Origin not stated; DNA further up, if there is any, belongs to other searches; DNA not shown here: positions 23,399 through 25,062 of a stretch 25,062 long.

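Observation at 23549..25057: Protein made almost entirely of ~40 strict decapeptide repeats (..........), possibly a divergent basic pentapeptide-repeat beta-helix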

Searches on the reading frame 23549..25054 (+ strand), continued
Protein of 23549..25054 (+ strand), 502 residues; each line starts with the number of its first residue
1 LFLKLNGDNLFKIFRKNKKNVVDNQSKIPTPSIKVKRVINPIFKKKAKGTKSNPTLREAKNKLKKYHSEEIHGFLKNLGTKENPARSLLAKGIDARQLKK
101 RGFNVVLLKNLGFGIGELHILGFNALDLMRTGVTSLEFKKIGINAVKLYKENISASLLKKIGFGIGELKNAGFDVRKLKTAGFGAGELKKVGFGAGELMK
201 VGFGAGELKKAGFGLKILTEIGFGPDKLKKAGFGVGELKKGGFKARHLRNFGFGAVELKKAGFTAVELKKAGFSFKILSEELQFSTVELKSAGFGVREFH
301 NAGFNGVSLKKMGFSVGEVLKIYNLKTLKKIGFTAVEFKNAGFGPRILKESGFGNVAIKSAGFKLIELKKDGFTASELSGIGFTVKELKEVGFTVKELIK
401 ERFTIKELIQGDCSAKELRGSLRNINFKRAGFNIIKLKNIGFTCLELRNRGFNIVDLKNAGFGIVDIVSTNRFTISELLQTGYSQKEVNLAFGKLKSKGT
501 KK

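Call 32: fold_search(model_id=the predicted structure, library=pdb)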
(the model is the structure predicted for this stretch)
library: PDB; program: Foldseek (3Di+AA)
matches with E <= 10: 117; with E <= 0.001: 1
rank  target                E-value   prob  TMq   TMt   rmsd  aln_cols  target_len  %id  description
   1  8cwy_A                1.9e-05  0.72  0.06  0.07  40.7       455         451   14  Accurate computational design of genetically encoded 3D protein crystals (released 2023-11-01)
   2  7mwr_B                4.1e-02  0.23  0.06  0.10  21.2       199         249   21  Structure of De Novo designed beta sheet heterodimer LHD101A53/B4 (released 2022-01-19)
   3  8any_A5               9.4e-02  0.35  0.17  0.15  42.5       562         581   13  Human mitochondrial ribosome in complex with LRPPRC, SLIRP, A-site, P-site, E-site tRNAs and mRNA (released 2023-08-16)
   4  5h7c_C                9.4e-02  0.14  0.09  0.11  28.8       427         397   15  Crystal structure of a repeat protein with two Protein A-DHR14 repeat modules (released 2017-06-28)
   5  5gnc                  2.8e-01  0.07  0.08  0.07  24.6       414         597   10  Crystal structure of Phytophthora. sojae PSR2 (released 2017-08-16)
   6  7pua_F3               4.2e-01  0.08  0.10  0.07  35.4       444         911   12  Middle assembly intermediate of the Trypanosoma brucei mitoribosomal small subunit (released 2022-03-02)
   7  5h7c_A                5.7e-01  0.05  0.08  0.09  32.6       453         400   15  Crystal structure of a repeat protein with two Protein A-DHR14 repeat modules (released 2017-06-28)
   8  8ruy_B                6.8e-01  0.13  0.14  0.07  22.5       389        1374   14  Structure of IFTA and IFTB in Retrograde Intraflagellar transport trains (released 2024-07-24)
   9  8df7_A                1.1e+00  0.08  0.12  0.09  47.3       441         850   17  Structure of M. kandleri topoisomerase V in complex with DNA. 38 base pair symmetric DNA complex (released 2022-08-31)
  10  6xns_B                1.1e+00  0.04  0.09  0.11  42.5       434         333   15  C3_crown-05 (released 2020-12-23)
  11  6xns_D                1.4e+00  0.03  0.08  0.10  44.3       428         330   14  C3_crown-05 (released 2020-12-23)
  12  5g04_X                1.4e+00  0.06  0.12  0.12  40.9       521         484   12  Structure of the human APC-Cdc20-Hsl1 complex (released 2016-05-25)
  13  9hny_F3               1.4e+00  0.03  0.09  0.06  42.1       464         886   12  Mitoribosomal small subunit in complex with Mettl15 and Mettl17 (released 2025-03-26)
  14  7n9f_Q                1.6e+00  0.04  0.11  0.09  49.2       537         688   11  Structure of the in situ yeast NPC (released 2022-01-26)
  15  8tta_B                1.6e+00  0.02  0.07  0.09  34.2       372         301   12  Structure of retromer VPS29-VPS35 (483-796) complexed with Fam21A repeat 21 (1328-1341) (released 2024-08-21)
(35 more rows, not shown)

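Call 33: fold_search(model_id=the predicted structure, library=viral)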
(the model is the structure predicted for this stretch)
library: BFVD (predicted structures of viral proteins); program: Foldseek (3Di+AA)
matches with E <= 10: 26; with E <= 0.001: 0
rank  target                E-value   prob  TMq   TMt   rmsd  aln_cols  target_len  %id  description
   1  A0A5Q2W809            1.4e+00  0.03  0.09  0.06  51.6       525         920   13  (no name in the UniProt tables at hand)
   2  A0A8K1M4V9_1          2.2e+00  0.02  0.08  0.05  43.9       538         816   14  (no name in the UniProt tables at hand)
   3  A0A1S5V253            2.3e+00  0.03  0.09  0.11  20.8       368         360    9  (no name in the UniProt tables at hand)
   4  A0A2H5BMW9            2.4e+00  0.03  0.09  0.08  32.6       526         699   13  Uncharacterized protein [Vibrio phage VEN]
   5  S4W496                2.7e+00  0.04  0.12  0.11  31.3       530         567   10  Ankyrin repeat domain containing protein [Pandoravirus salinus]
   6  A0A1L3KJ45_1          2.7e+00  0.02  0.09  0.06  51.9       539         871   10  (no name in the UniProt tables at hand)
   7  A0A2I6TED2            2.9e+00  0.04  0.11  0.13  25.4       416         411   11  Ankyrin protein [Vaccinia virus]
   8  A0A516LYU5            2.9e+00  0.02  0.09  0.08  29.3       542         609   10  (no name in the UniProt tables at hand)
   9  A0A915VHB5            2.9e+00  0.02  0.08  0.09  36.7       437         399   15  (no name in the UniProt tables at hand)
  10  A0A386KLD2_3          3.0e+00  0.01  0.07  0.03  49.0       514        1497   13  Uncharacterized protein [Microbacterium phage Burro]
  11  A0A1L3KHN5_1          3.2e+00  0.02  0.10  0.06  37.7       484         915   13  (no name in the UniProt tables at hand)
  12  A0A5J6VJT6            3.9e+00  0.01  0.08  0.07  41.1       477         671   13  Uncharacterized protein (Fragment) [Megaviridae environmental sample]
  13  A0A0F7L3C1            3.9e+00  0.01  0.08  0.07  51.8       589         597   14  Uncharacterized protein [uncultured marine virus]
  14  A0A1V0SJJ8            4.3e+00  0.01  0.06  0.10  32.5       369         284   11  Gamma-soluble NSF attachment protein [Klosneuvirus KNV1]
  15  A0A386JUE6            4.5e+00  0.01  0.07  0.04  58.0       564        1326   14  Putative coat protein [Zea mays chrysovirus 1]
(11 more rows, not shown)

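Call 49: find_encoding_contigs(protein=P0037, flank=8000, max_places=2)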
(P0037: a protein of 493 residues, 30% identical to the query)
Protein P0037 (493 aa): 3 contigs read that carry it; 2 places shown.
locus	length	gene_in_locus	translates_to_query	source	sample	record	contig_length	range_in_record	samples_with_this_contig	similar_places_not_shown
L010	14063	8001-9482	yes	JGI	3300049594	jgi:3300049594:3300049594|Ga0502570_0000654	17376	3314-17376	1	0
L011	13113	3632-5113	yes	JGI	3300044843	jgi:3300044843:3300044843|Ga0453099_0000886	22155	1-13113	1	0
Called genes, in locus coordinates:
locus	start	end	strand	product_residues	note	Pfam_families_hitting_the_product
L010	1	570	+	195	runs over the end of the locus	-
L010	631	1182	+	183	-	PF05257:CHAP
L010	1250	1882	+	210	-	PF05050:Methyltransf_21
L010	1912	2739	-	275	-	-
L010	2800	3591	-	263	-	-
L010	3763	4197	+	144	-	-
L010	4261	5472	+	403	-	-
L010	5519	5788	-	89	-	-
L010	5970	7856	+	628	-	PF21267:UBA2_UBAP-1 (faint), PF00627:UBA (faint), PF13599:Pentapeptide_4 (faint), PF25296:Decapeptide, PF07223:DUF1421 (faint), PF25296:Decapeptide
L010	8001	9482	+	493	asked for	PF13599:Pentapeptide_4 (faint), PF25296:Decapeptide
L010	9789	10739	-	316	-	-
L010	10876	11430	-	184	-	-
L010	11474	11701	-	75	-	-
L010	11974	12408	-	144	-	PF00565:SNase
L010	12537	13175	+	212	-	PF01541:GIY-YIG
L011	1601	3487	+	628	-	PF21267:UBA2_UBAP-1 (faint), PF00627:UBA (faint), PF13599:Pentapeptide_4 (faint), PF25296:Decapeptide, PF07223:DUF1421 (faint), PF25296:Decapeptide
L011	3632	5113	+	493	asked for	PF13599:Pentapeptide_4 (faint), PF25296:Decapeptide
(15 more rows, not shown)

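Call 50: find_encoding_contigs(protein=P0012, flank=8000, max_places=1)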
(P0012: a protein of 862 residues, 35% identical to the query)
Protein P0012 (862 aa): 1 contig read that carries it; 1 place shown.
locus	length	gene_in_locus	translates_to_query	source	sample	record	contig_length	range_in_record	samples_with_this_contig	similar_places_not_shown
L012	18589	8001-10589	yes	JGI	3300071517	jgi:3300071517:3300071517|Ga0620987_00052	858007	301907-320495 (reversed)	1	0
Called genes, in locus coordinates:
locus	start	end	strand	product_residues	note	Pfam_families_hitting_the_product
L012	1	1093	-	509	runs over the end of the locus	PF00270:DEAD, PF04851:ResIII, PF00271:Helicase_C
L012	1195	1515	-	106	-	-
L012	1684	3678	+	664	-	-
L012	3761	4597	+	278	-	-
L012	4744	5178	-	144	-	-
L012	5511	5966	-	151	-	-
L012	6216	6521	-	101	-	-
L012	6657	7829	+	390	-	-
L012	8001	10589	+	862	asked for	PF25296:Decapeptide, PF13599:Pentapeptide_4 (weak), PF25296:Decapeptide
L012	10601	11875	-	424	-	PF02601:Exonuc_VII_L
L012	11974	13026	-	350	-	PF01553:Acyltransferase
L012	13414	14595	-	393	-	-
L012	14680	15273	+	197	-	-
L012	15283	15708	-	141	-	-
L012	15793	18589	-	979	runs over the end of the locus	PF00675:Peptidase_M16, PF05193:Peptidase_M16_C, PF22456:PqqF-like_C_4 (weak)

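Call 60: predict_structure(protein=window:23549-25054:+)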
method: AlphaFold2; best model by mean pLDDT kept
length: 502 residues; sequences in the alignment: 1
mean_pLDDT: 79.4   pTM: 0.48
mean pLDDT of the five models: 79.4, 77.8, 76.7, 75.9, 71.8
residues with pLDDT >= 90: 219; 70-90: 181; 50-70: 28; < 50: 74
segments of 3 or more residues with pLDDT < 50: 1-54, 58-60, 64-72, 499-502
pLDDT, mean of each block of 10 residues (from residue 1): 28 34 32 34 40 48 49 50 71 81 79 84 90 89 92 93 94 95 94 94 94 92 89 90 89 90 94 94 93 94 93 93 92 93 91 90 90 91 90 87 81 80 68 63 81 81 84 83 87 69 38
secondary structure, 60 per line:
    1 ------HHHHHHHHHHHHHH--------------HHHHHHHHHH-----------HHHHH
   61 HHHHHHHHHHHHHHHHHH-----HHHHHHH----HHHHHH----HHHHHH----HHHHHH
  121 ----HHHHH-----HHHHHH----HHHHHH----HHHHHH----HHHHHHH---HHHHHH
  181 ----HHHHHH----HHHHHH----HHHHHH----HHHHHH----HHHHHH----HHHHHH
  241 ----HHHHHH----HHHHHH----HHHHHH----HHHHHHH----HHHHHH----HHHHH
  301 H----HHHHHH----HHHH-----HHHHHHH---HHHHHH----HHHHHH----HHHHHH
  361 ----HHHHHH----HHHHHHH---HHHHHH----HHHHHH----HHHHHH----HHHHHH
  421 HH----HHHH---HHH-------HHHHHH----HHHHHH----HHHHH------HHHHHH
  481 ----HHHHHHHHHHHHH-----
elements in order: H7-20 H35-44 H56-78 H84-90 H95-100 H105-110 H115-120 H125-129 H135-140 H145-150 H155-160 H165-171 H175-180 H185-190 H195-200 H205-210 H215-220 H225-230 H235-240 H245-250 H255-260 H265-270 H275-281 H286-291 H296-301 H306-311 H316-319 H325-331 H335-340 H345-350 H355-360 H365-370 H375-381 H385-390 H395-400 H405-410 H415-422 H427-430 H444-449 H454-459 H464-468 H475-480 H485-497

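Call 61: find_related_loci(query=window:23549-25054:+, collection=metagenome_contigs, flank=6000)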
Query window:23549-25054:+ (502 aa) in metagenome_contigs; peptide patterns used: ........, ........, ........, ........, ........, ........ (x = any residue, [..] = any of these).
599 stretches matched a pattern (row limit reached: there are more); 1 encode a relative of the query (tblastn E <= 1e-3); 1 distinct loci.
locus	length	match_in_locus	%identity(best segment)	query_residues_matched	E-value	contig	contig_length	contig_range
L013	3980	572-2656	36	45-491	9e-65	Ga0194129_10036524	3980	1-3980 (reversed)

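Call 63: search_protein_representatives(protein=window:23549-25054:+)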
Query: 502 residues. Proteins with E-value up to 0.001 (for the whole library): 2138; up to 1e-10: 982; up to 1e-30: 265. The best 150 are listed.
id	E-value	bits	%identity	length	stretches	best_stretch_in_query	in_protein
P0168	1.5e-175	601.4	25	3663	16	155-491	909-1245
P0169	3.5e-171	587.0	30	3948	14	162-463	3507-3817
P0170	2.9e-165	567.5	45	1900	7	136-317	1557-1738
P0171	3.2e-160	550.8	28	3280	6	165-488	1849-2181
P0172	2.1e-128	445.9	39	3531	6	85-401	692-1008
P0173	4.5e-127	441.5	29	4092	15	256-481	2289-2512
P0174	1.4e-115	403.7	38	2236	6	157-373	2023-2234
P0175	3.3e-104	366.2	28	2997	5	161-484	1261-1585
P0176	2.1e-102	360.2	28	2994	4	166-406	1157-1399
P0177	1.6e-99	350.7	39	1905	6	163-309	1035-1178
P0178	1.9e-99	350.5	29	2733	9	194-400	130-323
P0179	7.6e-99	348.5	26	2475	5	173-468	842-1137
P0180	2.0e-98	347.1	40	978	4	139-393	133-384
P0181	1.3e-96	341.1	26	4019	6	114-408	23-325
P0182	1.4e-96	341.1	34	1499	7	155-421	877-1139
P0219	5.0e-65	237.0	40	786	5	170-323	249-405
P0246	2.4e-54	201.7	32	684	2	179-491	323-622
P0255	1.3e-52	196.0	33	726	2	107-408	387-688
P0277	2.1e-47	178.8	39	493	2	177-404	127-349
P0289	8.0e-46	173.6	33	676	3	161-353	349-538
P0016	8.0e-45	170.3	41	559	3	136-272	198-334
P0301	5.2e-44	167.6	36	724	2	228-394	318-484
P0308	5.5e-43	164.3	36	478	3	229-449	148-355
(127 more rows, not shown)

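Call 67: search_solved_structures(query=A1, max_evalue=10)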
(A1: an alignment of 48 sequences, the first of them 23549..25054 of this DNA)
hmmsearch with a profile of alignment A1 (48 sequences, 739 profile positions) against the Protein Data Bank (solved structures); distinct sequences matched with E-value up to 10: 38.
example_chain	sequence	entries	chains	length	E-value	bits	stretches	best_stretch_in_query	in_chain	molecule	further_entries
7muc_AG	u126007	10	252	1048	0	1251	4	326-702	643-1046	IcmE protein | IcmE (DotG)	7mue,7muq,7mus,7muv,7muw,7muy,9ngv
9ngw_A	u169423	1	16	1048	0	1250.9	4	326-702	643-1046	IcmE (DotG)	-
4yfo_A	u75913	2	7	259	4.3e-11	45.1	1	273-434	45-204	beta1_ex1 | 6beta1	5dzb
5dra_A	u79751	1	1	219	1.4e-09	40.1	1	280-415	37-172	3beta1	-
4yei_A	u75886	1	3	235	1.6e-09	40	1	273-428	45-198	beta1mut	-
4yc5_A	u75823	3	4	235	1.8e-09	39.8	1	273-432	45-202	beta1 | beta1 protein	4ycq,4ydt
2j8k_A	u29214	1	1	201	6.2e-07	31.4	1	281-412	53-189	NP275-NP276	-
5dns_A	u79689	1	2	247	3e-05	25.8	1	280-432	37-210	t1428 beta1 loop design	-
5dn0_A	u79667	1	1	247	3.4e-05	25.6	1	280-432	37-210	beta1 t1555 loop variant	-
5dqa_A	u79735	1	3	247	0.00012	23.8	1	280-431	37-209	t3284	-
8cb2_BBB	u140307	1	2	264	0.00027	22.7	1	606-707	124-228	Type IV secretion system apparatus protein CagY (Fragment)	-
3n90_A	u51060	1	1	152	0.00037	22.2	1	340-410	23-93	Thylakoid lumenal 15 kDa protein 1, chloroplastic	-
5di5_A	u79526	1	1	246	0.00091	20.9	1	289-434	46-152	beta1 t801 loop variant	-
2f3l_A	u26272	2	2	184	0.0011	20.6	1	185-257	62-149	RFR-Domain | pentapeptide repeat protein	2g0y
9vgf_AY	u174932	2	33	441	0.0056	18.3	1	605-704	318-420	Type IV secretion system apparatus protein CagY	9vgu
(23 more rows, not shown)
